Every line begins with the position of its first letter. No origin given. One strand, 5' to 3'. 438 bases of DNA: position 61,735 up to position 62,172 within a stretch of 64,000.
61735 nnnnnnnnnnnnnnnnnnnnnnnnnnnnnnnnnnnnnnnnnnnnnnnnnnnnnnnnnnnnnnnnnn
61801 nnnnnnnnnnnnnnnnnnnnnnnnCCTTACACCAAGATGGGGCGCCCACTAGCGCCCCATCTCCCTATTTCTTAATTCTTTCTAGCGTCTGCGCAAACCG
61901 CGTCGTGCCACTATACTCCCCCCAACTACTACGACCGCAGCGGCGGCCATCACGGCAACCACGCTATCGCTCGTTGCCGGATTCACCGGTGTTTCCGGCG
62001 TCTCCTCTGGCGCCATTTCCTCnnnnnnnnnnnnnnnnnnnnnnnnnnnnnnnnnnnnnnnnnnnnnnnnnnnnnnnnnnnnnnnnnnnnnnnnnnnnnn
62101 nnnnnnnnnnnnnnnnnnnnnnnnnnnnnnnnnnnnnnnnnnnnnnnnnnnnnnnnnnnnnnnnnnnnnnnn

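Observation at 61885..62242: DGR variable protein is a predicted sortase substrate: VR domain followed by NPATS, a TM helix and an Arg-rich tail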

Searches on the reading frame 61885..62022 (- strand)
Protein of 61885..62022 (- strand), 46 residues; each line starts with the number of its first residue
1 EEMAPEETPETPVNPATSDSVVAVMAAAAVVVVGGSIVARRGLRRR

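Call 33: search_protein_families(library=ncbifam, proteins=[window:61885-62022:-], max_evalue=10)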
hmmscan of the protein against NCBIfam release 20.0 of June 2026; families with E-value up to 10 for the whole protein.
seq(46 aa): 1 family
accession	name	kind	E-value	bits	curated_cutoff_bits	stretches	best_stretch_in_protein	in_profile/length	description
NF033846.1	Rumino_NPXTG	domain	0.15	12.4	23.5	1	14-41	1-28/30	NPXTG-anchored protein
